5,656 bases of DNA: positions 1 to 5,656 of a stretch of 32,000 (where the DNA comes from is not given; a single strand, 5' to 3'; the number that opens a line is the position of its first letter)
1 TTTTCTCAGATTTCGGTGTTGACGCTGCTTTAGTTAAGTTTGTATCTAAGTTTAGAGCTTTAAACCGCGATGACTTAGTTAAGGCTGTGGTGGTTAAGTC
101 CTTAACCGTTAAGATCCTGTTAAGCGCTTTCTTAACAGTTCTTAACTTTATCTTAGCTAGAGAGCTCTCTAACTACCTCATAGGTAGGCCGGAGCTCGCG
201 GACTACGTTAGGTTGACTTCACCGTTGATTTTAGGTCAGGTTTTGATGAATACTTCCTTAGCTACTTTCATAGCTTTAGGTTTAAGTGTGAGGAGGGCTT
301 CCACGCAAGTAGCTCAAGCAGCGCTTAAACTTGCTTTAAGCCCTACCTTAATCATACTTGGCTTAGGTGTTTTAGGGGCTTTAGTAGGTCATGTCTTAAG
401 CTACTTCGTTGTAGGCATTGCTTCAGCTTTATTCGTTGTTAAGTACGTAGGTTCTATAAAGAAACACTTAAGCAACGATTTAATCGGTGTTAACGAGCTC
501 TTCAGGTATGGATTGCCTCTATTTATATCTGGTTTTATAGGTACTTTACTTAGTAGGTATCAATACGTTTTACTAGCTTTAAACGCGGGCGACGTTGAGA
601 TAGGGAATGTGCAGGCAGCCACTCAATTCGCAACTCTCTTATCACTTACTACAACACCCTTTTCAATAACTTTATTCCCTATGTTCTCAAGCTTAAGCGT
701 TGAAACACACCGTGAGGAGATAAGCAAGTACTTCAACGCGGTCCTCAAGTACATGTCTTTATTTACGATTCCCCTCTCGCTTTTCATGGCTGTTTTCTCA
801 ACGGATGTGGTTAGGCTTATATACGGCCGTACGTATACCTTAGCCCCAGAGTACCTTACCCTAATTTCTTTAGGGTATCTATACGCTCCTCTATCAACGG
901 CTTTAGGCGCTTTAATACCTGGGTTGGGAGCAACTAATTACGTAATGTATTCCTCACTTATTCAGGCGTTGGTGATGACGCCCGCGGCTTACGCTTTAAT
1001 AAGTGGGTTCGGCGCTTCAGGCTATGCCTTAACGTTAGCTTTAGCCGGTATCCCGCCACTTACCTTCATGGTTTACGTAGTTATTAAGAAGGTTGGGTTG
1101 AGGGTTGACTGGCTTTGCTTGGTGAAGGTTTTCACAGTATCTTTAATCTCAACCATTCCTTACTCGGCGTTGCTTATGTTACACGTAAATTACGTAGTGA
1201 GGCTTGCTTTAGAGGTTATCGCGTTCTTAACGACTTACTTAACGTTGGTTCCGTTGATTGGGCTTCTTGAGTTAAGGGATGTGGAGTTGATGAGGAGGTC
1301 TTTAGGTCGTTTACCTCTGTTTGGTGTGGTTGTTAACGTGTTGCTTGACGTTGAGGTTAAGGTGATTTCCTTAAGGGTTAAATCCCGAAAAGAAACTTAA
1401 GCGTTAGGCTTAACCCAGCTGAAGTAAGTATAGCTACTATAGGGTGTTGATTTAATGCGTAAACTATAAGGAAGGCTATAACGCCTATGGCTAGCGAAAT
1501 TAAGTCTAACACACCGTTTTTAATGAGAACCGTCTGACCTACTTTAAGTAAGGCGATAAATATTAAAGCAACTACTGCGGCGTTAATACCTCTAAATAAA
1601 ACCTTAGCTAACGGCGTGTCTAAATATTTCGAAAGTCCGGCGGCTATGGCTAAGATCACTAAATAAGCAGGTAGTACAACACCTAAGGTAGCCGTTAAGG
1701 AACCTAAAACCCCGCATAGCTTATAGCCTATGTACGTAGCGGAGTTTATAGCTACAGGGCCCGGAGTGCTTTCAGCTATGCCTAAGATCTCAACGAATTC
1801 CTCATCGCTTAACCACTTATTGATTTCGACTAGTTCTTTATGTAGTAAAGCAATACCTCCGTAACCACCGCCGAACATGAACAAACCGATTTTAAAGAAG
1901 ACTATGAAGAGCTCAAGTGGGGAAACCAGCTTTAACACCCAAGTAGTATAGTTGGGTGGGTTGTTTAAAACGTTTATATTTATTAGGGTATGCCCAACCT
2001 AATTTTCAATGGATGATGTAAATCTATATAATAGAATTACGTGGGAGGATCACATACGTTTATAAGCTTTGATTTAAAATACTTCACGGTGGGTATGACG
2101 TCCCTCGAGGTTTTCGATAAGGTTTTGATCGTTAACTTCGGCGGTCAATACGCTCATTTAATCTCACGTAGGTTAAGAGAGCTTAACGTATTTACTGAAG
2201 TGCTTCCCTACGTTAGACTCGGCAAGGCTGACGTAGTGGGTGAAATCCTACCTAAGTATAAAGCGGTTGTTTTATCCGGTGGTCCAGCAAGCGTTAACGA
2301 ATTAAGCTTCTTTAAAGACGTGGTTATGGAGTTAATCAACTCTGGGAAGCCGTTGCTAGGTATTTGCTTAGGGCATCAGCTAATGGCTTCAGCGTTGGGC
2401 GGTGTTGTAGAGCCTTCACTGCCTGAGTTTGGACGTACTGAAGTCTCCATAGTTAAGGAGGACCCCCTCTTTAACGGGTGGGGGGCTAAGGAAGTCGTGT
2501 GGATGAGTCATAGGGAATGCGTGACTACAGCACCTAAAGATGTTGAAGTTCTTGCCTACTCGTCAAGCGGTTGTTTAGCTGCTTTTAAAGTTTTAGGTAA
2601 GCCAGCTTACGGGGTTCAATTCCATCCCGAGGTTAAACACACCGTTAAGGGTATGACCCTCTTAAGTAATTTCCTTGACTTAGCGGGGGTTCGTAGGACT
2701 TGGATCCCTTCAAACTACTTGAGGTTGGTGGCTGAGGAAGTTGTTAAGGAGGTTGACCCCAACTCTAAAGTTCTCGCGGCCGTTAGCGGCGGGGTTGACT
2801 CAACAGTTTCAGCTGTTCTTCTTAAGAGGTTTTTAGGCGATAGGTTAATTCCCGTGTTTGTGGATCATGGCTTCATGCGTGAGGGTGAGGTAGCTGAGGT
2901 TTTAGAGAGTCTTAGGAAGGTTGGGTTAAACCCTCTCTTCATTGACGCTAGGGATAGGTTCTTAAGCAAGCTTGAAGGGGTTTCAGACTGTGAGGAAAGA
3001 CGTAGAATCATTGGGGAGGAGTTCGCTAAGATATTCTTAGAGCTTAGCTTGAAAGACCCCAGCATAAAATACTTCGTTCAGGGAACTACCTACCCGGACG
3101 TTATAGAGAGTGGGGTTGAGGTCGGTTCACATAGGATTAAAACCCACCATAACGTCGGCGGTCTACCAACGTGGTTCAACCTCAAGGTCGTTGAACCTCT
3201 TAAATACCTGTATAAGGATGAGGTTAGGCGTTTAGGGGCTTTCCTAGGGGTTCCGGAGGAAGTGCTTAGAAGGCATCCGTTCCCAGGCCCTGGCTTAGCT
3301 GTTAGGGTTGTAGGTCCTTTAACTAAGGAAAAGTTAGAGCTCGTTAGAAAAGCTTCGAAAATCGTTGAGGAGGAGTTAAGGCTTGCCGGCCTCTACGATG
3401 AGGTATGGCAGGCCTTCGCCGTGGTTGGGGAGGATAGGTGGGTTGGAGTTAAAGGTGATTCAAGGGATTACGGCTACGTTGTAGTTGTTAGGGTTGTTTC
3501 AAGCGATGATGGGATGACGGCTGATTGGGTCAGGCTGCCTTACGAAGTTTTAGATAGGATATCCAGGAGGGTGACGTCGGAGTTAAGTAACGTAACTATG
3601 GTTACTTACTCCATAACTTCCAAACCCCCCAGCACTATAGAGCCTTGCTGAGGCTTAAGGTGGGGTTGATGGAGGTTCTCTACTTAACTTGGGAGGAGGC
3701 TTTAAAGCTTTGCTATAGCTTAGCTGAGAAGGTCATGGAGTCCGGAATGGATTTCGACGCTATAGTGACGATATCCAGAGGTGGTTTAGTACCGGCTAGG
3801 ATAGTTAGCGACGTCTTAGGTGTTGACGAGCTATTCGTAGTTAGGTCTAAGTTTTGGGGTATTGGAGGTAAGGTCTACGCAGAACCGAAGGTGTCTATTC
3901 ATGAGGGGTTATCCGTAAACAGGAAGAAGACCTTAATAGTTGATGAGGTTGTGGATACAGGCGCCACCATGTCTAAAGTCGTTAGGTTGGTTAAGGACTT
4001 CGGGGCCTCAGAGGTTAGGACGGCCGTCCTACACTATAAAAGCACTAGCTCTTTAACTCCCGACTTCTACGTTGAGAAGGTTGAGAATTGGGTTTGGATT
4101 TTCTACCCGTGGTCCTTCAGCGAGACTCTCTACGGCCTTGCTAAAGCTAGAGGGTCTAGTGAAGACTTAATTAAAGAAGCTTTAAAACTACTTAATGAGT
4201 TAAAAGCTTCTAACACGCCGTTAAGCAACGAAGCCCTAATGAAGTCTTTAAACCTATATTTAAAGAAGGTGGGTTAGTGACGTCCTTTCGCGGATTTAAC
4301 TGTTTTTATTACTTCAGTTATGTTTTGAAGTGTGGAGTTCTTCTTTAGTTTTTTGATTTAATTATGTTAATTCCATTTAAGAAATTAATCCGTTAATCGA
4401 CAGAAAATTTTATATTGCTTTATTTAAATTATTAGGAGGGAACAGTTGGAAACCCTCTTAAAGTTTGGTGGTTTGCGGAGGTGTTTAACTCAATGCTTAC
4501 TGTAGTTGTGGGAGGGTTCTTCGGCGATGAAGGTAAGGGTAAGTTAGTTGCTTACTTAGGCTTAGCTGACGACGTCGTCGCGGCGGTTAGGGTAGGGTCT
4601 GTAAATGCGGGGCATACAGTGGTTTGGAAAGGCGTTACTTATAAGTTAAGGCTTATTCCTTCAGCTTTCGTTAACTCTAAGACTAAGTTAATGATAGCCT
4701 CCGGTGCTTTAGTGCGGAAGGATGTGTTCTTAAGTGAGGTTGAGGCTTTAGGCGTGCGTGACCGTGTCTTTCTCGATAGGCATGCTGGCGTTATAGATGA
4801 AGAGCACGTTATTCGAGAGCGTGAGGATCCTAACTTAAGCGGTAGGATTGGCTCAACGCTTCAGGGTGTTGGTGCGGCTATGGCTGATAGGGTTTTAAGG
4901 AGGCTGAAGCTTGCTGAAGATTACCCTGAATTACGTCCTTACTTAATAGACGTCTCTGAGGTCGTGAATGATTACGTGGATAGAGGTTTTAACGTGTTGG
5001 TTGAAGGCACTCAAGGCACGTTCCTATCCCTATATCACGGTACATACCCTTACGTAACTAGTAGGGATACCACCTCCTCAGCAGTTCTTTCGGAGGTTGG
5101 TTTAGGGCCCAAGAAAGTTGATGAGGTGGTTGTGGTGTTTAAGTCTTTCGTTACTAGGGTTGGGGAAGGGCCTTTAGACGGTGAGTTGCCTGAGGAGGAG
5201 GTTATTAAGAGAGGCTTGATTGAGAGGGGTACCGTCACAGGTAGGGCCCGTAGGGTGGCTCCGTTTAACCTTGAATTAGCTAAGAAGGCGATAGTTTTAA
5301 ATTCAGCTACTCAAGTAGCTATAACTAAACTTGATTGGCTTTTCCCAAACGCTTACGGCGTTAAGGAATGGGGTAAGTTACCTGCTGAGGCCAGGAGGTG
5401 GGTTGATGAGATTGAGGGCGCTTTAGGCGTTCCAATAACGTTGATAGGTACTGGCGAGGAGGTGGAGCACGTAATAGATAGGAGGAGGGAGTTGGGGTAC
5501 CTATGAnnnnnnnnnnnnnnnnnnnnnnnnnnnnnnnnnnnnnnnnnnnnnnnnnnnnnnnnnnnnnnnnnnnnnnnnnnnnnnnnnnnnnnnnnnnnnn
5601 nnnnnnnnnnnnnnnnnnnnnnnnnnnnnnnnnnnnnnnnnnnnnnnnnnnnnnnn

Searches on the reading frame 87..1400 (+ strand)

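Call 74: search_protein_families(library=pfam, proteins=[window:87-1400:+], max_evalue=0.001)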
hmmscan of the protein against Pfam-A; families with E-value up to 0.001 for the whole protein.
window:87-1400:+ (437 aa): 3 families
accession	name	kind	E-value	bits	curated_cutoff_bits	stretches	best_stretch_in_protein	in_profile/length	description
PF13440.11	Polysacc_synt_3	-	4e-18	66.1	23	1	7-251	52-289/293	Polysaccharide biosynthesis protein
PF01943.22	Polysacc_synt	-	2.2e-14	54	28.2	1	2-203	78-273/274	Polysaccharide biosynthesis protein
PF01554.23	MatE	-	4.8e-06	26.8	24.9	1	161-302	17-160/161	MatE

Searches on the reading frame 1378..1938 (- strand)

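Call 74: search_protein_families(library=pfam, proteins=[window:1378-1938:-], max_evalue=0.001)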
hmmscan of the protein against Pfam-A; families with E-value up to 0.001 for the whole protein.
window:1378-1938:- (186 aa): 1 family
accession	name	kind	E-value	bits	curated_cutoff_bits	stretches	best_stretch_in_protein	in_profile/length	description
PF02417.20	Chromate_transp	-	6.2e-48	163.4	28.6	1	8-176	1-164/166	Chromate transporter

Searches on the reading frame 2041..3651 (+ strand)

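Call 74: search_protein_families(library=pfam, proteins=[window:2041-3651:+], max_evalue=0.001)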
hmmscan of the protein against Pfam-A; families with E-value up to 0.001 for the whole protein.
window:2041-3651:+ (536 aa): 5 families
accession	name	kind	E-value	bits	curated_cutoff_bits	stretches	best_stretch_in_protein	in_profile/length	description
PF00117.34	GATase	-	1.2e-38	133.1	22.8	1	29-212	1-187/190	Glutamine amidotransferase class-I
PF00958.27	GMP_synt_C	-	1.1e-36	125.1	27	1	444-534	1-91/92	GMP synthase C terminal domain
PF07722.19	Peptidase_C26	-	1.5e-13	51.5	20.5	1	95-197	98-219/219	Peptidase C26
PF02540.23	NAD_synthase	-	1.8e-08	34.3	21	0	231-302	9-80/242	NAD synthase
PF01965.30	DJ-1_PfpI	-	4.8e-05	23.7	26.6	0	72-118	61-110/165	DJ-1/PfpI family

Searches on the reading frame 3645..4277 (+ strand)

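Call 74: search_protein_families(library=pfam, proteins=[window:3645-4277:+], max_evalue=0.001)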
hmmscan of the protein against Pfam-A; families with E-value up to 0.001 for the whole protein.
window:3645-4277:+ (210 aa): 1 family
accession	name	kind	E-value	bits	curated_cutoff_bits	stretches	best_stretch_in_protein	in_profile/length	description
PF00156.33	Pribosyltran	-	4.4e-23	81.8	26.3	1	14-157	6-152/158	Phosphoribosyl transferase domain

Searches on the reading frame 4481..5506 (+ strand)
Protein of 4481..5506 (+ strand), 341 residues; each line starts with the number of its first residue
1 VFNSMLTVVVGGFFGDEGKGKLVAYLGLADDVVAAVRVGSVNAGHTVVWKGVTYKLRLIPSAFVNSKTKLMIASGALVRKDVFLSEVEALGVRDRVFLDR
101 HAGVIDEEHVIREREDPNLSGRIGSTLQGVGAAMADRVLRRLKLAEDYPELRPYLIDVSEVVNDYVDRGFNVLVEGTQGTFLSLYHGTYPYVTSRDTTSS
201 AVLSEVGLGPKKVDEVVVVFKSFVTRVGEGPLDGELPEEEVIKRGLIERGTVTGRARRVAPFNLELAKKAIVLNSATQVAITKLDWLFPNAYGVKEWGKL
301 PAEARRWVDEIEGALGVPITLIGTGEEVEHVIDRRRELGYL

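Call 74: search_protein_families(library=pfam, proteins=[window:4481-5506:+], max_evalue=0.001)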
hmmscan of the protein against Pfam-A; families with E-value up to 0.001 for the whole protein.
window:4481-5506:+ (341 aa): 1 family
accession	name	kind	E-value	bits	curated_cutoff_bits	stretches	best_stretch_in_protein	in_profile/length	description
PF00709.27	Adenylsucc_synt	-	5.1e-73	246.6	27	3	147-287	187-329/416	Adenylosuccinate synthetase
